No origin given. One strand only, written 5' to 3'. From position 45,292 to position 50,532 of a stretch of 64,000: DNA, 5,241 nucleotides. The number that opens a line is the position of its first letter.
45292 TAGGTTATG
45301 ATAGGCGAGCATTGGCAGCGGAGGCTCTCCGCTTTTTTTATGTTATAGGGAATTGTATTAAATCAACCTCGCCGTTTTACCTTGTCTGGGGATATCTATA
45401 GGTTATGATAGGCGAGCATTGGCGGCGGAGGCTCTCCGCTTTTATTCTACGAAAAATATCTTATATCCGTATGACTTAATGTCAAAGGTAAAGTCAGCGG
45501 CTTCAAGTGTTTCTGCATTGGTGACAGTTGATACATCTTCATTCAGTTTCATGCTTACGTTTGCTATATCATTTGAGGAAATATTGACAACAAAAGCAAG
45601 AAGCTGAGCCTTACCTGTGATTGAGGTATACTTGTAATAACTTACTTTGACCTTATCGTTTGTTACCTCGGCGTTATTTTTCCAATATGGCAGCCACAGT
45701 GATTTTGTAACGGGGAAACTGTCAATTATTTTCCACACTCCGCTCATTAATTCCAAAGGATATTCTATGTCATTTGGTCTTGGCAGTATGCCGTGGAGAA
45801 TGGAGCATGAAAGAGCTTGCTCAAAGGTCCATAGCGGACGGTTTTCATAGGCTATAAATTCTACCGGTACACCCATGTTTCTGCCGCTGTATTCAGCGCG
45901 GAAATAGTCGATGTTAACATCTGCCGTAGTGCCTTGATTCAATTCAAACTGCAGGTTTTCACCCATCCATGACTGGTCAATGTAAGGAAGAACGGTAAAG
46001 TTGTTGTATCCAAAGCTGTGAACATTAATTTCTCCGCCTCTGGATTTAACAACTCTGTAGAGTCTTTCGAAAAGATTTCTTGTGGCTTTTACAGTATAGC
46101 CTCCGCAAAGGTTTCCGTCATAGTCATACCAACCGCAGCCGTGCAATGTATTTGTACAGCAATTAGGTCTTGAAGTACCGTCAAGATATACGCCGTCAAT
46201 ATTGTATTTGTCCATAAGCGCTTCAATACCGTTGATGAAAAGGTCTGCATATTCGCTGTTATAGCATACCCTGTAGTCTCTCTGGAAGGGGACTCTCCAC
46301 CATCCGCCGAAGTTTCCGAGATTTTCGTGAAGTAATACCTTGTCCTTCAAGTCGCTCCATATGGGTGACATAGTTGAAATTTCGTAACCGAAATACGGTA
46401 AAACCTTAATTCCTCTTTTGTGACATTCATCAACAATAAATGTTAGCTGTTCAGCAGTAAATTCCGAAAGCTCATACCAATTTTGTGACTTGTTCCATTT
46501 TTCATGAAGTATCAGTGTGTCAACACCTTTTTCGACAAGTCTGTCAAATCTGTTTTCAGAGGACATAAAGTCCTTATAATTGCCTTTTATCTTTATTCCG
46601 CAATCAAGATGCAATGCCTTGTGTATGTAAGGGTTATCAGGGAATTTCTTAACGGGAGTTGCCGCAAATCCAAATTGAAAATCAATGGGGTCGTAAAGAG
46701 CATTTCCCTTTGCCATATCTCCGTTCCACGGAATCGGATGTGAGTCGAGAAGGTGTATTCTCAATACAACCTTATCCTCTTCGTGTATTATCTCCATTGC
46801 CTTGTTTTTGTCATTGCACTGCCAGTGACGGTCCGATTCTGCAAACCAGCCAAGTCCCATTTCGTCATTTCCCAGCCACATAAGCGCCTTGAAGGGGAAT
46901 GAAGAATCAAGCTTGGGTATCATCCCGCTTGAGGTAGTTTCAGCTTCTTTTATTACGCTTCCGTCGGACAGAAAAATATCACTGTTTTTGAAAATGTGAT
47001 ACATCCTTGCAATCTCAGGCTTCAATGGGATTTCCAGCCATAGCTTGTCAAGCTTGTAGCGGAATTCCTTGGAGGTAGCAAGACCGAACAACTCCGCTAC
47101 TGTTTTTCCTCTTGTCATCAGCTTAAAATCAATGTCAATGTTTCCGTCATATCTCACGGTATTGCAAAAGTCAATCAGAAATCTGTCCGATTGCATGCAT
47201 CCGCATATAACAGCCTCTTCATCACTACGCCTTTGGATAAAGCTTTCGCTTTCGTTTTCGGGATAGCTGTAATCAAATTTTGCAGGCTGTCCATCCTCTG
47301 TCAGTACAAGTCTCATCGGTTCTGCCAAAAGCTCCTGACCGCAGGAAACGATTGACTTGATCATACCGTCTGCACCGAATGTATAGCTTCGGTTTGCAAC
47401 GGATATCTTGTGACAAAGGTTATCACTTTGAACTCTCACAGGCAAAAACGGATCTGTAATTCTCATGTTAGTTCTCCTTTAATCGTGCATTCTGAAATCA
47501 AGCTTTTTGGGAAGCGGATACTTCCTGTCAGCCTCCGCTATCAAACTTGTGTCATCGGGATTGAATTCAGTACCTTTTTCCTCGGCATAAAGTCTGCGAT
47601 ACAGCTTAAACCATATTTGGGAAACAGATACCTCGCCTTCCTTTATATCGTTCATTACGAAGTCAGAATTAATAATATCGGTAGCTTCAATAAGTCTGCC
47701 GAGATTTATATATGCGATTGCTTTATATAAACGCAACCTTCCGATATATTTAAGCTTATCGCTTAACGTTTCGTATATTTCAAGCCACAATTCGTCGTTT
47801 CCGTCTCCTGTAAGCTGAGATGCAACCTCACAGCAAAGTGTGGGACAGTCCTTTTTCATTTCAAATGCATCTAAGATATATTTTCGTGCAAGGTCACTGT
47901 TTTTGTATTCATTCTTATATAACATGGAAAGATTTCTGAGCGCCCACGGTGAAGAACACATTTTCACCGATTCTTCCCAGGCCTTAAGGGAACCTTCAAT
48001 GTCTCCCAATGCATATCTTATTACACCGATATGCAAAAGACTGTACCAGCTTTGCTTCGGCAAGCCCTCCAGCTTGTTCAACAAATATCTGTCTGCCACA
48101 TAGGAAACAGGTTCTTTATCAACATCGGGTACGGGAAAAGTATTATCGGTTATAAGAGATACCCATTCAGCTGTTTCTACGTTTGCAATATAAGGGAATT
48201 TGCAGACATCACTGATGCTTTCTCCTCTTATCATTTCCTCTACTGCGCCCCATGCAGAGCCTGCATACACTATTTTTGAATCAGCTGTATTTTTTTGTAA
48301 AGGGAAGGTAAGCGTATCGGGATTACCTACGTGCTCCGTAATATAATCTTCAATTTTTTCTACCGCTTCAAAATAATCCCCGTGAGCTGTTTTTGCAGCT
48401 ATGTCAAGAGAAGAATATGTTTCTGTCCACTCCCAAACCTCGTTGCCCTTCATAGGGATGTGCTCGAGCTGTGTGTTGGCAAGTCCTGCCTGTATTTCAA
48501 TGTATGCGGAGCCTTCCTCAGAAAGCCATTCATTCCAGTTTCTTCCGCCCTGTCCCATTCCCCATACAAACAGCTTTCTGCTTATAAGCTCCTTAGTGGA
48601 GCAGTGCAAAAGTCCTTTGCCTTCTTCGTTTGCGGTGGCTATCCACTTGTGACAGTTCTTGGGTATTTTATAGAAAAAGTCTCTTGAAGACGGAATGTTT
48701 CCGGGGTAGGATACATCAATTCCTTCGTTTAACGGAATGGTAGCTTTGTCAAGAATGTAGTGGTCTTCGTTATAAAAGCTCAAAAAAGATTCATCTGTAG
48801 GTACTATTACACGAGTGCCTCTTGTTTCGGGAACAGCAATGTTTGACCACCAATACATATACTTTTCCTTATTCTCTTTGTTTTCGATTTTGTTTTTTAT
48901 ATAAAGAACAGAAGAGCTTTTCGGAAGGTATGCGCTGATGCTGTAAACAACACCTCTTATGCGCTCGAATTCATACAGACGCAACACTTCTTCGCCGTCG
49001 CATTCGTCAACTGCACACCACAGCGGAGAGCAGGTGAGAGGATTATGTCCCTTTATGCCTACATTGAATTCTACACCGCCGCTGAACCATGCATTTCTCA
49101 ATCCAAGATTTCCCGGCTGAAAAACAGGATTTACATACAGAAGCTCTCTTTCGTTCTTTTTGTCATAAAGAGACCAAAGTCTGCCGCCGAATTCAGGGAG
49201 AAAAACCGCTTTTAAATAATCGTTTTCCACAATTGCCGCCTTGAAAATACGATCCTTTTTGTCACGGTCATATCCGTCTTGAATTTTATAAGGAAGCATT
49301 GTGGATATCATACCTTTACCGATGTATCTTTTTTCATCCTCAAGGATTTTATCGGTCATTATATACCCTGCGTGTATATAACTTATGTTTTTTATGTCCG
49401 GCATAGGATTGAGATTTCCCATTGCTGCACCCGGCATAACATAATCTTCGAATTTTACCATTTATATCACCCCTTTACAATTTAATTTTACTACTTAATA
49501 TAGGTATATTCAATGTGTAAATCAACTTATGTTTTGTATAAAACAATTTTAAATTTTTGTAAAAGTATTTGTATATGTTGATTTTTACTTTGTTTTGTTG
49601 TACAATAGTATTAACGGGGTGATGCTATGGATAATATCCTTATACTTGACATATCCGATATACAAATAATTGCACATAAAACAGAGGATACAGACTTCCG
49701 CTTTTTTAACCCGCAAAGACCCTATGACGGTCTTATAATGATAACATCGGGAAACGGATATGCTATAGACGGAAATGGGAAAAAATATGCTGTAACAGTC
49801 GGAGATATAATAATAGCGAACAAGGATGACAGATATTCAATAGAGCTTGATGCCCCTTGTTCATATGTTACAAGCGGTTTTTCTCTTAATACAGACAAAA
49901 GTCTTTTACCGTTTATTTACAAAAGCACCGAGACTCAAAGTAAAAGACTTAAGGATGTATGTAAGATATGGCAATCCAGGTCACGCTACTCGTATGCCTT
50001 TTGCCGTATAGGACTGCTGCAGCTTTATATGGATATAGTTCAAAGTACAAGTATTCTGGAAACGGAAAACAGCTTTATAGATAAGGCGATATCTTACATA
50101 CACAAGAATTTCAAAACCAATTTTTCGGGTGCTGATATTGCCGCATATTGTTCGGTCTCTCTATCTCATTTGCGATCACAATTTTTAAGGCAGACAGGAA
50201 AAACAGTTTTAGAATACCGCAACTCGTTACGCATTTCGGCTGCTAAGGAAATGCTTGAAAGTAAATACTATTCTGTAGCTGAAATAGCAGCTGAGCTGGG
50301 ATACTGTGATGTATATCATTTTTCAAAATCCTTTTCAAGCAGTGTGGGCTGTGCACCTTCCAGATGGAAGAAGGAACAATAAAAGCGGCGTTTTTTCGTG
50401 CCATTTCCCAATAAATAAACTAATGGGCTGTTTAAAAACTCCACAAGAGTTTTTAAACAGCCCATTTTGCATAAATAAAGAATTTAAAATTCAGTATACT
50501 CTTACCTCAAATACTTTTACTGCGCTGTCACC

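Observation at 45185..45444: Type locus of a dispersed ~107-nt intergenic repeat family: near-perfect 2.4-copy tandem array carrying three terminator hairpins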

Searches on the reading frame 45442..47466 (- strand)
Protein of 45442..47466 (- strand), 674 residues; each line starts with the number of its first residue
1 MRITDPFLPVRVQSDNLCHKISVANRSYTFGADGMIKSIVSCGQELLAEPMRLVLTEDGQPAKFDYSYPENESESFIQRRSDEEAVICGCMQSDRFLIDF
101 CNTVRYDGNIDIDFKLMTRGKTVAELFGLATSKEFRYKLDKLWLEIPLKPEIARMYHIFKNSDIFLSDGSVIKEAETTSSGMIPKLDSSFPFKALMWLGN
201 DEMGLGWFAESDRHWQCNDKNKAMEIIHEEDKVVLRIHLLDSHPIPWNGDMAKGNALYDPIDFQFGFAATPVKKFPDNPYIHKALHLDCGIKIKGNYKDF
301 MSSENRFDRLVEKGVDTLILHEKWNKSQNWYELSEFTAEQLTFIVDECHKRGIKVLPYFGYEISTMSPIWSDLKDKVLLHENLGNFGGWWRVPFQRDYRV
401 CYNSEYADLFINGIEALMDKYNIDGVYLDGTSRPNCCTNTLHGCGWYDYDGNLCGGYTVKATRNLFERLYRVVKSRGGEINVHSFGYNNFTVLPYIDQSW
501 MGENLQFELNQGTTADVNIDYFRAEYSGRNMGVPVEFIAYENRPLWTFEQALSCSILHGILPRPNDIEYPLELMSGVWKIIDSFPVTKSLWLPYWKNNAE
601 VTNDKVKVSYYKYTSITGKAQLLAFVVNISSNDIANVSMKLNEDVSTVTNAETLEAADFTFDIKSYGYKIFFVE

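Call 61: search_protein_families(library=pfam, proteins=[window:45442-47466:-])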
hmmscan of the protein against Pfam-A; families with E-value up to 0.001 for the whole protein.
window:45442-47466:- (674 aa): 3 families
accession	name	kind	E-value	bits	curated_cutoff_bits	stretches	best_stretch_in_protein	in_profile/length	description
PF19543.5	GH123_N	-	3.9e-13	48.6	22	2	478-618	768-901/969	Glycoside hydrolase 123, N-terminal domain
PF14871.12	GHL6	-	4.3e-08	33.9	35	1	308-429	7-131/132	Hypothetical glycosyl hydrolase 6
PF02638.21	GHL10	-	1e-05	25.2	27.9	1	323-430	54-162/311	Glycosyl hydrolase-like 10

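Call 70: find_encoding_contigs(protein=window:45442-47466:-, flank=3000, max_places=10)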
Protein window:45442-47466:- (674 aa): 1 contig read that carries it; 1 place shown.
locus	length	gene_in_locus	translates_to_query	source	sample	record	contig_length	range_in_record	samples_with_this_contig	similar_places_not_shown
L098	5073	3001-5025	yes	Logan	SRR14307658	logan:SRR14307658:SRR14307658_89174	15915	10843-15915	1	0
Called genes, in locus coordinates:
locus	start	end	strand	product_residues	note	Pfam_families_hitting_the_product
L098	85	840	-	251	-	PF12833:HTH_18, PF00165:HTH_AraC (weak)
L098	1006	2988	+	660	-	PF17128:DUF5107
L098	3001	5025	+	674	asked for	PF14871:GHL6, PF02638:GHL10 (weak), PF19543:GH123_N (weak)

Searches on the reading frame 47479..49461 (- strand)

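Call 64: search_protein_families(library=pfam, proteins=[window:47479-49461:-], max_evalue=0.00001)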
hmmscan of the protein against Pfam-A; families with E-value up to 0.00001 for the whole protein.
window:47479-49461:- (660 aa): 1 family
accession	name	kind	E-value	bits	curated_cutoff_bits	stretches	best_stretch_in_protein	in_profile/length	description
PF17128.10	DUF5107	-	1.1e-33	117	24.4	1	53-332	4-280/310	Domain of unknown function (DUF5107)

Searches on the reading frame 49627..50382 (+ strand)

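Call 64: search_protein_families(library=pfam, proteins=[window:49627-50382:+], max_evalue=0.00001)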
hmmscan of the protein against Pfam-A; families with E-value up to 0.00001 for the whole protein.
window:49627-50382:+ (251 aa): 2 families
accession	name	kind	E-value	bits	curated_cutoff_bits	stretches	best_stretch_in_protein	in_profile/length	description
PF12833.13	HTH_18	-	3.4e-18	66.1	33.6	1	171-249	1-79/80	Helix-turn-helix domain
PF00165.29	HTH_AraC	-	4.3e-15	55.9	26.6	1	211-247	2-40/42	Bacterial regulatory helix-turn-helix proteins, AraC family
